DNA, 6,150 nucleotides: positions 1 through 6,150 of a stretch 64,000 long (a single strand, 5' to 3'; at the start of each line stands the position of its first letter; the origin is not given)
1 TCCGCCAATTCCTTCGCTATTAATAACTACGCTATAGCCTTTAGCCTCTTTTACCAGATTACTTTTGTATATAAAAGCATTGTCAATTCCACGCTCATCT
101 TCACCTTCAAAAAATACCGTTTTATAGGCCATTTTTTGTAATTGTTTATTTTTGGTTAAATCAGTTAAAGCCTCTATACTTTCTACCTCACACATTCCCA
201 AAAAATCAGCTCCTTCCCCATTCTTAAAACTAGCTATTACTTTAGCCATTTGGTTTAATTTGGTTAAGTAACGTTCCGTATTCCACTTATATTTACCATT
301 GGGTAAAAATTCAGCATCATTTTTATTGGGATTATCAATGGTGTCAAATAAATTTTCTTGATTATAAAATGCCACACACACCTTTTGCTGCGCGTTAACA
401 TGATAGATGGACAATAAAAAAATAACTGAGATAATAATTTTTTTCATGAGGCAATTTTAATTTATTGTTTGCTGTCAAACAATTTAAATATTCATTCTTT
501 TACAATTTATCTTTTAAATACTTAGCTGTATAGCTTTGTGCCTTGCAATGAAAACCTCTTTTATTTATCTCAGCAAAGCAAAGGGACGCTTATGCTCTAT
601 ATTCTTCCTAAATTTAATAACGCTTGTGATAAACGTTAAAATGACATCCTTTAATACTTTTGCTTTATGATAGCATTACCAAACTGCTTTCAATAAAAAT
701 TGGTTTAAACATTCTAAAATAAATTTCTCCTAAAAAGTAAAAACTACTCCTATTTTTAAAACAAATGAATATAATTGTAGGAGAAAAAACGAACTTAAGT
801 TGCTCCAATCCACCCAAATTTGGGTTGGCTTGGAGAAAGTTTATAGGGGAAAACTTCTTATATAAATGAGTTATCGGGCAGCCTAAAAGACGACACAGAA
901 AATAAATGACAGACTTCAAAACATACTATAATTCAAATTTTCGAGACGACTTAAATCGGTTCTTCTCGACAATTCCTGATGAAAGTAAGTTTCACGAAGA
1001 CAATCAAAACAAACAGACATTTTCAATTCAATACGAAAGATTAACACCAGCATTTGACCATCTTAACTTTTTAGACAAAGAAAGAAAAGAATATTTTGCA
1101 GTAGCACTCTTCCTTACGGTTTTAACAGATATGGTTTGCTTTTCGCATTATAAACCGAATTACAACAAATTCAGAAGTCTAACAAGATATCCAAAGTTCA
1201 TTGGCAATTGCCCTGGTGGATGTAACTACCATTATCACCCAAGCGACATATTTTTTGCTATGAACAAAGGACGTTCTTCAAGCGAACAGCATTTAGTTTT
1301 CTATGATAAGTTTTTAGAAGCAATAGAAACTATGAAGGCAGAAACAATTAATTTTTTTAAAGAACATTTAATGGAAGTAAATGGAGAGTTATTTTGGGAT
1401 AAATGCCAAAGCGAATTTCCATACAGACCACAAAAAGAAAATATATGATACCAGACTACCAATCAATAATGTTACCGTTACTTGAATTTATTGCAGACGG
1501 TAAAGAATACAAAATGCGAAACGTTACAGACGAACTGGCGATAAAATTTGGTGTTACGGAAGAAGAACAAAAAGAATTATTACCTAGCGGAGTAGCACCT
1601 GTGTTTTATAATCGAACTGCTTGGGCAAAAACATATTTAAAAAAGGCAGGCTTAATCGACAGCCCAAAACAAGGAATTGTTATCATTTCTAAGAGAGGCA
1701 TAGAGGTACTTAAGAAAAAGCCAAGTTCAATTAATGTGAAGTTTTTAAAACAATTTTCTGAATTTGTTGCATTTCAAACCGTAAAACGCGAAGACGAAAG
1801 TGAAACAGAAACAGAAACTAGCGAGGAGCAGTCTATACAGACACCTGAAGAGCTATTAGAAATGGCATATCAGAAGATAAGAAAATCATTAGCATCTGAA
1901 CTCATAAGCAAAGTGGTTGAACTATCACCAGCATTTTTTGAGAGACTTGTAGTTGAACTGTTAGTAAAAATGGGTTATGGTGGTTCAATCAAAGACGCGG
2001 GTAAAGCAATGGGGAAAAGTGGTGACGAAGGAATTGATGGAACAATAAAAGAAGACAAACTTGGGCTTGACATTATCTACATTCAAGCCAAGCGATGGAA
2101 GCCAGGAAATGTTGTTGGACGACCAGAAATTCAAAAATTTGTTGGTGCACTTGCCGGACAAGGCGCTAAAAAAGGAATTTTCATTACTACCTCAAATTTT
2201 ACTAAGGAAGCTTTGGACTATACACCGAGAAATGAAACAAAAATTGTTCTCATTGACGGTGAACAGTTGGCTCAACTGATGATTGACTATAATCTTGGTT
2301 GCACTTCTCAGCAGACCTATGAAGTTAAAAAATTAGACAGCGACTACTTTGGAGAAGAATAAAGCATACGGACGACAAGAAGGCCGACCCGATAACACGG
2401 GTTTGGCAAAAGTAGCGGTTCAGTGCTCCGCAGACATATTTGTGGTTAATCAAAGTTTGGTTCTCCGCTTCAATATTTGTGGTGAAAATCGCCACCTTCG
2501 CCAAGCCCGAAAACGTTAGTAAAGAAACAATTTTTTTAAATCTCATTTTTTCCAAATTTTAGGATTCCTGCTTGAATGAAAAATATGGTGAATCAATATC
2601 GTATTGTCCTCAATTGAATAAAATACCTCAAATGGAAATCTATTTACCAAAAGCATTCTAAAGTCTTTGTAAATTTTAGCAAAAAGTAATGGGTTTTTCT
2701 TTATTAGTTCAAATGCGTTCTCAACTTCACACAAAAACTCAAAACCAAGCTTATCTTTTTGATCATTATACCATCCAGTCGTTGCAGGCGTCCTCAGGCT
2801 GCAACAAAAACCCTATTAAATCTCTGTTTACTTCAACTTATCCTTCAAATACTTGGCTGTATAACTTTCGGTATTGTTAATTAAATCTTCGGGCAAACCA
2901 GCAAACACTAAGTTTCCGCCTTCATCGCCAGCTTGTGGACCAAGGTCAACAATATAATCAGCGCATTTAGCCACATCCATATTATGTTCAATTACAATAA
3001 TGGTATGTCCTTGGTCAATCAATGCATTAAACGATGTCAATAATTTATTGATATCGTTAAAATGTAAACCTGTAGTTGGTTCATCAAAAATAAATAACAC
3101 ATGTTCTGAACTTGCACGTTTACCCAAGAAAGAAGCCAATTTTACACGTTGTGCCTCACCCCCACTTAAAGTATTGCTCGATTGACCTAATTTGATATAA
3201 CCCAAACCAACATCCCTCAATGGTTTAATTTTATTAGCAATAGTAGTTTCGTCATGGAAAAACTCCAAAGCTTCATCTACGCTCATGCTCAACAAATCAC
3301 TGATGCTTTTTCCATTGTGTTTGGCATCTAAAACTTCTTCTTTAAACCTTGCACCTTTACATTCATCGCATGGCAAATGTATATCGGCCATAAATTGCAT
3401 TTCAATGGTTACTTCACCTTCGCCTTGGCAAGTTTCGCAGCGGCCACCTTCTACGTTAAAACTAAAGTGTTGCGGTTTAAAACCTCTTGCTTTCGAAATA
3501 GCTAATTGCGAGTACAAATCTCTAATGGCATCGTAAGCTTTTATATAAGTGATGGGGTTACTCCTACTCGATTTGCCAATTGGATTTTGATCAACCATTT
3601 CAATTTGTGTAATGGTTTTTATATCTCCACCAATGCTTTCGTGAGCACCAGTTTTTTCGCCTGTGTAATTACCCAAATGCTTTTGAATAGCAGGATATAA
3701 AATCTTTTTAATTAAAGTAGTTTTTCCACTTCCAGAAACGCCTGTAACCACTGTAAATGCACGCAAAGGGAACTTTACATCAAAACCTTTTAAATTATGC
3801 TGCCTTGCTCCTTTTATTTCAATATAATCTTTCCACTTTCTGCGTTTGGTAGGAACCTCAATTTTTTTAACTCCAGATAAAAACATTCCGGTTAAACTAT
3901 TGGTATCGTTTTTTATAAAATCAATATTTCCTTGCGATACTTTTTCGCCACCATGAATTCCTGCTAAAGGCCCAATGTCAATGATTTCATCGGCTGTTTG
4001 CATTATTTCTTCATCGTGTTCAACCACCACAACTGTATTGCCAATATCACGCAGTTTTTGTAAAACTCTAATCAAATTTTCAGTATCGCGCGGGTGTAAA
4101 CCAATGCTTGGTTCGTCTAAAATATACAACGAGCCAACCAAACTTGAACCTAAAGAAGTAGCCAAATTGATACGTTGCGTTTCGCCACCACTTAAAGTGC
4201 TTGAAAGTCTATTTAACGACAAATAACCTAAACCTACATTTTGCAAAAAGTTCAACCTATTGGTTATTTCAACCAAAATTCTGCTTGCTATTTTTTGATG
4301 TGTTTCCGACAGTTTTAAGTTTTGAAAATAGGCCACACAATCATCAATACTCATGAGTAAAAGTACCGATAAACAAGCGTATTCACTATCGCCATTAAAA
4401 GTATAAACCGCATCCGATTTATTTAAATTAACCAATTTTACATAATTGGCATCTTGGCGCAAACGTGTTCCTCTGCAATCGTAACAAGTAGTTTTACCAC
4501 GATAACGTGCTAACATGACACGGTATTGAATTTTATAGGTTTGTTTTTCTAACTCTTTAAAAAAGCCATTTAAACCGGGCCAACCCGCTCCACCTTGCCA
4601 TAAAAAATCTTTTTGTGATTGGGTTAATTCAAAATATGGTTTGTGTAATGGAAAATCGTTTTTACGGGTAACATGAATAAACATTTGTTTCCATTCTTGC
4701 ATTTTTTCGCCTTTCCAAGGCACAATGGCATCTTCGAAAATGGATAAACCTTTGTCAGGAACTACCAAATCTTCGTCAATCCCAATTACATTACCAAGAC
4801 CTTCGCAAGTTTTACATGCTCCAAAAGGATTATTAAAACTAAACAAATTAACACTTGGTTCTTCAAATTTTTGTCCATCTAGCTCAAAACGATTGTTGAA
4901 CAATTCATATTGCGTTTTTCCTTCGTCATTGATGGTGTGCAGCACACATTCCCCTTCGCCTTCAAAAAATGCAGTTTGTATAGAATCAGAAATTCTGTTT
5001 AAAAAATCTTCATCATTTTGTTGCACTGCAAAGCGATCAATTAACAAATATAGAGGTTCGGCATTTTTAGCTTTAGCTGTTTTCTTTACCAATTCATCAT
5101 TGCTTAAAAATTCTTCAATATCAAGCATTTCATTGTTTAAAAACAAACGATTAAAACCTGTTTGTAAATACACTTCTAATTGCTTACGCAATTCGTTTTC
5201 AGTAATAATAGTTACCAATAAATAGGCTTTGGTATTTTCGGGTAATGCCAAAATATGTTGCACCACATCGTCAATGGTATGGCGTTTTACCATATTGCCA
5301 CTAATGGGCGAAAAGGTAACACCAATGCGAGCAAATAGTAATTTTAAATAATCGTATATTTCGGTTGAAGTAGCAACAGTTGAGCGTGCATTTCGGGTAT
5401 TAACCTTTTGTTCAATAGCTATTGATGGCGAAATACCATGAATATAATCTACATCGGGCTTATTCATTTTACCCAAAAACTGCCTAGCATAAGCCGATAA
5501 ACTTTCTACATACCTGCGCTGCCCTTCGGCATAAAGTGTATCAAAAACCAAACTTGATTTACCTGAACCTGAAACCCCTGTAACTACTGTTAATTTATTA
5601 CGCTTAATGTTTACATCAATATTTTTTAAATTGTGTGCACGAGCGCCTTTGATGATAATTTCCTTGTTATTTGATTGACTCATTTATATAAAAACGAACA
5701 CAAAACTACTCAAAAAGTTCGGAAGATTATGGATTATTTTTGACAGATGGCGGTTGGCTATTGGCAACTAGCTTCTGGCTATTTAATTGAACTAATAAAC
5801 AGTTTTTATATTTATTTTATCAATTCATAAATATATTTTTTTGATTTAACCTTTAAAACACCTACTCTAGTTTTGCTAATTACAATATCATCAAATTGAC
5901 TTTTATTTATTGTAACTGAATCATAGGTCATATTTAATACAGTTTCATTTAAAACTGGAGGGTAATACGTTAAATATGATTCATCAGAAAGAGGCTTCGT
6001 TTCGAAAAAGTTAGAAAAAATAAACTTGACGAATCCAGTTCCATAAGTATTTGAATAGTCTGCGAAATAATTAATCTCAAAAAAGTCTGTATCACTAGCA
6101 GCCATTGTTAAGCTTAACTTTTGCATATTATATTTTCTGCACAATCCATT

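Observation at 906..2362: Unknown 180-aa Cys/His protein translationally coupled to an Mrr-family nuclease: candidate two-gene defence module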

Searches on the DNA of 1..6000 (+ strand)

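Call 27: search_rna_families(source=window, start=1, end=6000, threshold=evalue, max_evalue=1, show_alignments=2)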
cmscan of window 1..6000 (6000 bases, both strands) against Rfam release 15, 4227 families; matches with E-value up to 1: 0.
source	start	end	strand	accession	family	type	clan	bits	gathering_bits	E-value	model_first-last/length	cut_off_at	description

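Call 34: build_rna_model(alignment_id=A4)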
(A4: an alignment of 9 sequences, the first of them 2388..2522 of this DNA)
Model R1 built from alignment A4 (9 sequences, 139 columns); structure: RNAalifold consensus.
model positions 135; base pairs 20; branch points 0; effective number of sequences 2.61; information 0.59 bits per position. Calibrated on 0.2 Mb of random sequence (short: E-values are rough).
structure used (alignment columns):
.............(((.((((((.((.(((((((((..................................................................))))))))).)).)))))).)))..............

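Call 36: search_with_rna_model(model_id=R1, sources=[window, L001, L002, L003, L004, L005, L006, L007, L008, L009, L010, L011, L012, L013, L014, L015, L016, L017, L018, L019, L020, L021, L022, L023, L024, L025, L026, L027, L028, L029, L030, L031, L032, L033, L034, L035, L036, L037, L038, L039, L040, L041, L042, L043, L044, L045, L046, L047], max_evalue=1)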
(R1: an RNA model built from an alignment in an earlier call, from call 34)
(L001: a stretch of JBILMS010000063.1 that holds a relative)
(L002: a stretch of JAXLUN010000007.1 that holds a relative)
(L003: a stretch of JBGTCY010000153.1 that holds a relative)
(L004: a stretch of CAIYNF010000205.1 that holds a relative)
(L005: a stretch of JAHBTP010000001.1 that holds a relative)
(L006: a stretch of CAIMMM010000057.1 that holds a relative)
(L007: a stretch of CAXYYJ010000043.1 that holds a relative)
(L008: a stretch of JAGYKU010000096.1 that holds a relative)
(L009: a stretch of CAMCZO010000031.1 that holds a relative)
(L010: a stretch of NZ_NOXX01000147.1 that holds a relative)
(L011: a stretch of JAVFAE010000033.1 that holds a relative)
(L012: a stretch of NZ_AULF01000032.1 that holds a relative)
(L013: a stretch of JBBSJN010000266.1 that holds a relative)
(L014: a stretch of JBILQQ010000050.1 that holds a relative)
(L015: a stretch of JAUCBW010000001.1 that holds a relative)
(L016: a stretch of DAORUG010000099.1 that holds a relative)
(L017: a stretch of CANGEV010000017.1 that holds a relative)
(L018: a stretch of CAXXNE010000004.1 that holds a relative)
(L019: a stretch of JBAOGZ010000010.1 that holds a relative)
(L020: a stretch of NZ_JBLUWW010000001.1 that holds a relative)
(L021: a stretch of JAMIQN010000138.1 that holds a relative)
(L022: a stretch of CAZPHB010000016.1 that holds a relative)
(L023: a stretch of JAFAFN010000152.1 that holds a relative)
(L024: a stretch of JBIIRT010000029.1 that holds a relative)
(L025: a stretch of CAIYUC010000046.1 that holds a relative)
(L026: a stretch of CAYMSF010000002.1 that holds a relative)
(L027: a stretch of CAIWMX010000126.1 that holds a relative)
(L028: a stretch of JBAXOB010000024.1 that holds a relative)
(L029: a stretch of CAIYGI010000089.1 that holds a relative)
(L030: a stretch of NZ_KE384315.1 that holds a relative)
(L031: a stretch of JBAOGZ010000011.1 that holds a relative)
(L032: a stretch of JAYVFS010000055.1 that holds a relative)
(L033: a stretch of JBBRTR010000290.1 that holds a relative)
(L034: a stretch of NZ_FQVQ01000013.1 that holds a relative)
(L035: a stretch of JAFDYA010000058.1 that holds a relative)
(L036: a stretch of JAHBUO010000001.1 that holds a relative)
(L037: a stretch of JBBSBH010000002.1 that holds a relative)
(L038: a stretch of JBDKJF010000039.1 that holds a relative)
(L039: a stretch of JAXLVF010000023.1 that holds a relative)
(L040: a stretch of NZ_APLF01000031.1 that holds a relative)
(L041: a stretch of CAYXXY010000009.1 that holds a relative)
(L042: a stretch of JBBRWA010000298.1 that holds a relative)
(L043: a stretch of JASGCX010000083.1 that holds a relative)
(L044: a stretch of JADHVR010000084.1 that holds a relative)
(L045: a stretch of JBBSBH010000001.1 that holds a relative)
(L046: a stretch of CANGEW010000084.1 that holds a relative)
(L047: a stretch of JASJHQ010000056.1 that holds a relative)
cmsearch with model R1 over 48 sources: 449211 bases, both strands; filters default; matches with E-value up to 1: 66.
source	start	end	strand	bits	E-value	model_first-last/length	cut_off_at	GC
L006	6476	6610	+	148.2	1.1e-36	1-135/135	no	0.49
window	2387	2521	+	146.4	3.6e-36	1-135/135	no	0.46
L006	2547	2681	+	142.4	4.1e-35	1-135/135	no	0.48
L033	865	999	+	133.1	1.3e-32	1-135/135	no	0.5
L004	6139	6273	+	131.9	2.8e-32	1-135/135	no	0.42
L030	4174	4308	+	128.9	1.8e-31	1-135/135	no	0.47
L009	1521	1655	+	126.5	7.7e-31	1-135/135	no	0.46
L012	6149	6283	+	125.8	1.2e-30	1-135/135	no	0.47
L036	6517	6651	+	121.6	1.6e-29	1-135/135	no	0.47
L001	3675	3808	+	115.6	6.6e-28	1-135/135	no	0.43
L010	1903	2037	+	112.2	5.6e-27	1-135/135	no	0.39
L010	657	792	+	99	1.9e-23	1-135/135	no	0.42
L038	2629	2763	+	82.1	6.4e-19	1-135/135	no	0.4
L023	7638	7772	+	81.5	9.6e-19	1-135/135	no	0.43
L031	3720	3855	+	79.6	3.1e-18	1-135/135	no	0.46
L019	3726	3861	+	79.5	3.2e-18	1-135/135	no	0.46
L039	4459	4593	+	77.1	1.5e-17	1-135/135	no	0.5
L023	4022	4156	+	75.8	3.3e-17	1-135/135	no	0.47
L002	4838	4972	+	74.4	7.4e-17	1-135/135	no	0.49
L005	9520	9653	+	69.2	1.9e-15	1-135/135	no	0.44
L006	3965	4101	+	67.9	4.1e-15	1-135/135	no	0.43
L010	2954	3087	+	67.3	6e-15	1-135/135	no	0.46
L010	4601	4738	+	65.6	1.8e-14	1-135/135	no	0.47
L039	5596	5730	+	60.6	3.8e-13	1-135/135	no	0.48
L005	4836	4971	+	59.7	6.8e-13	1-135/135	no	0.44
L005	6139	6276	+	54.2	2e-11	1-135/135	no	0.52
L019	6025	6174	+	52.8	4.7e-11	1-135/135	no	0.43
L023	6004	6153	+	51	1.4e-10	1-135/135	no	0.44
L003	6482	6637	+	50.7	1.8e-10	1-135/135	no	0.54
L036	5596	5730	+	47.5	1.3e-09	1-135/135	no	0.5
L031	6033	6184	+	47.4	1.4e-09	1-135/135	no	0.43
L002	3605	3740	+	44.3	9e-09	1-135/135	no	0.42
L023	1945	2141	+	44.3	9.2e-09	1-135/135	no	0.41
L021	6232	6362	+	43.1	1.9e-08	1-135/135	no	0.39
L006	10360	10497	+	41.2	6.2e-08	1-135/135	no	0.41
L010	1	58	+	39.9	1.4e-07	78-135/135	5'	0.43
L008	1290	1423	+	39.6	1.6e-07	1-135/135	no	0.45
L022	1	81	+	37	8.2e-07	55-135/135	5'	0.47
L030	4834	4971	+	36.7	9.8e-07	1-135/135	no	0.4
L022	1594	1792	+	36.5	1.1e-06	1-135/135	no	0.58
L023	6991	7188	+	35.9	1.6e-06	1-135/135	no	0.43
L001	1484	1617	+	35.8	1.8e-06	1-135/135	no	0.34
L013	819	941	+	35.2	2.6e-06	1-135/135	no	0.3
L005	7026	7193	+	34.4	4.2e-06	1-135/135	no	0.45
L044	6302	6436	+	30.4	5e-05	1-135/135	no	0.44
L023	997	1189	+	29.7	7.6e-05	1-135/135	no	0.35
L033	1871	1908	+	29.7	7.8e-05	1-38/135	3'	0.53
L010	6505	6633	+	28.2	0.00019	1-135/135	no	0.44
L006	7750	7885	+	27.8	0.00025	1-135/135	no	0.47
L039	4838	4976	+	27.8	0.00025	1-135/135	no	0.42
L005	10149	10284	+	26.6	0.00053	1-135/135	no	0.46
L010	2957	3083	-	26.4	0.00057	1-135/135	no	0.45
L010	1906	2033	-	25.1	0.0013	1-135/135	no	0.4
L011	5581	5721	+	24.1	0.0024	1-135/135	no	0.35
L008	3426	3557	+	23.3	0.0041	1-135/135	no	0.46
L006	6479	6606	-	22.8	0.0055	1-135/135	no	0.49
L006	2558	2669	-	22.2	0.0077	12-123/135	no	0.49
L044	8783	8918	+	22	0.0087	1-135/135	no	0.36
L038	1580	1780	+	21.9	0.0096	1-135/135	no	0.45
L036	7640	7773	+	20.4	0.024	1-135/135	no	0.38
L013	822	951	-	20.1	0.029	1-135/135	no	0.32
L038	2632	2759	-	18.1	0.099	1-135/135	no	0.38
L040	852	987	+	16.9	0.21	1-135/135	no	0.44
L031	4741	4856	+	15.5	0.49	1-135/135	no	0.39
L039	6358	6428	+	14.6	0.86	1-135/135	no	0.54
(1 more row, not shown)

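Call 54: search_with_rna_model(model_id=R1, sources=[window, L001, L002, L003, L004, L005, L006, L008, L009, L010, L011, L012, L013, L019, L021, L022, L023, L030, L031, L033, L036, L038, L039, L044], max_evalue=0.001, make_alignment=true)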
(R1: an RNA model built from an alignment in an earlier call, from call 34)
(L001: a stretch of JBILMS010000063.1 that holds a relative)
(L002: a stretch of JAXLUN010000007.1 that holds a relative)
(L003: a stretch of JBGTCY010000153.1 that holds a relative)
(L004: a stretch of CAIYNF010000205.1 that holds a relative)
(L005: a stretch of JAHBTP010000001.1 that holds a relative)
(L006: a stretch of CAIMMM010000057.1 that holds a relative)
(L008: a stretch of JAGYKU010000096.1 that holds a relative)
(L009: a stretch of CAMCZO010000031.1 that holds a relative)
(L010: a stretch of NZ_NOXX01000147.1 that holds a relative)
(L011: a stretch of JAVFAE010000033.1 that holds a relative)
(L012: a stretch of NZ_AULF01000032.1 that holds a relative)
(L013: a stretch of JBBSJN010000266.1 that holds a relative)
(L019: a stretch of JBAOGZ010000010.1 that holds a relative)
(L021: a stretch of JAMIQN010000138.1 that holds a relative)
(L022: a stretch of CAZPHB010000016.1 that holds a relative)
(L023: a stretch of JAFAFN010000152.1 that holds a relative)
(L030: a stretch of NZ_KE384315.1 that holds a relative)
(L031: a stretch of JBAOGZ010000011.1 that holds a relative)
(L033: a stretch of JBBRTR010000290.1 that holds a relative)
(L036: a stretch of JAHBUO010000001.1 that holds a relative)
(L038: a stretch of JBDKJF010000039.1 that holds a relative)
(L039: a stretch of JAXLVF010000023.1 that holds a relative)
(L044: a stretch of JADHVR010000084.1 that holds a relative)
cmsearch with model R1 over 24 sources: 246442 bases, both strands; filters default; matches with E-value up to 0.001: 53.
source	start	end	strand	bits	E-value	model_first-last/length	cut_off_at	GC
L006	6476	6610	+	148.2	6.3e-37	1-135/135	no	0.49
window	2387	2521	+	146.4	2e-36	1-135/135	no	0.46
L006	2547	2681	+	142.4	2.3e-35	1-135/135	no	0.48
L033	865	999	+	133.1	7.2e-33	1-135/135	no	0.5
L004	6139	6273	+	131.9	1.5e-32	1-135/135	no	0.42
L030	4174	4308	+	128.9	9.7e-32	1-135/135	no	0.47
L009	1521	1655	+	126.5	4.2e-31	1-135/135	no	0.46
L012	6149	6283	+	125.8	6.4e-31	1-135/135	no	0.47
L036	6517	6651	+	121.6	8.7e-30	1-135/135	no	0.47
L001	3675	3808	+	115.6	3.6e-28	1-135/135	no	0.43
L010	1903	2037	+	112.2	3e-27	1-135/135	no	0.39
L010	657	792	+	99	1.1e-23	1-135/135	no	0.42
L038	2629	2763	+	82.1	3.5e-19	1-135/135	no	0.4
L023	7638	7772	+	81.5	5.3e-19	1-135/135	no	0.43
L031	3720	3855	+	79.6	1.7e-18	1-135/135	no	0.46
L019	3726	3861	+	79.5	1.7e-18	1-135/135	no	0.46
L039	4459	4593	+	77.1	8.1e-18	1-135/135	no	0.5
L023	4022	4156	+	75.8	1.8e-17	1-135/135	no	0.47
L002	4838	4972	+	74.4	4e-17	1-135/135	no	0.49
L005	9520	9653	+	69.2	1.1e-15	1-135/135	no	0.44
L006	3965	4101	+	67.9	2.3e-15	1-135/135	no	0.43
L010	2954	3087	+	67.3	3.3e-15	1-135/135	no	0.46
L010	4601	4738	+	65.6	9.6e-15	1-135/135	no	0.47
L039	5596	5730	+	60.6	2.1e-13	1-135/135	no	0.48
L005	4836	4971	+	59.7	3.7e-13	1-135/135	no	0.44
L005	6139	6276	+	54.2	1.1e-11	1-135/135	no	0.52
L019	6025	6174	+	52.8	2.6e-11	1-135/135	no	0.43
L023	6004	6153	+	51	7.8e-11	1-135/135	no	0.44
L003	6482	6637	+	50.7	9.8e-11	1-135/135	no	0.54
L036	5596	5730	+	47.5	7e-10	1-135/135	no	0.5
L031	6033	6184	+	47.4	7.5e-10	1-135/135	no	0.43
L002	3605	3740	+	44.3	5e-09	1-135/135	no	0.42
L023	1945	2141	+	44.3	5e-09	1-135/135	no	0.41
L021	6232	6362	+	43.1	1e-08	1-135/135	no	0.39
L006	10360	10497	+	41.2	3.4e-08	1-135/135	no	0.41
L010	1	58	+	39.9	7.8e-08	78-135/135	5'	0.43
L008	1290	1423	+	39.6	9e-08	1-135/135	no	0.45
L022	1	81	+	37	4.5e-07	55-135/135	5'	0.47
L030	4834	4971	+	36.7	5.4e-07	1-135/135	no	0.4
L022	1594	1792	+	36.5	6.1e-07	1-135/135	no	0.58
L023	6991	7188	+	35.9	9e-07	1-135/135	no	0.43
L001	1484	1617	+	35.8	9.7e-07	1-135/135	no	0.34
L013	819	941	+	35.2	1.4e-06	1-135/135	no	0.3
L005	7026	7193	+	34.4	2.3e-06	1-135/135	no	0.45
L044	6302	6436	+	30.4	2.8e-05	1-135/135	no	0.44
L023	997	1189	+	29.7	4.2e-05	1-135/135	no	0.35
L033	1871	1908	+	29.7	4.3e-05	1-38/135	3'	0.53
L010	6505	6633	+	28.2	0.00011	1-135/135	no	0.44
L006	7750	7885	+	27.8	0.00013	1-135/135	no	0.47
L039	4838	4976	+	27.8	0.00013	1-135/135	no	0.42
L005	10149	10284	+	26.6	0.00029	1-135/135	no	0.46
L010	2957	3083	-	26.4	0.00032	1-135/135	no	0.45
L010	1906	2033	-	25.1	0.00074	1-135/135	no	0.4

Alignment A5: 53 matches aligned to the model, 303 columns, each read 5' to 3' on its own strand. Consensus structure (alignment columns), stored with it:
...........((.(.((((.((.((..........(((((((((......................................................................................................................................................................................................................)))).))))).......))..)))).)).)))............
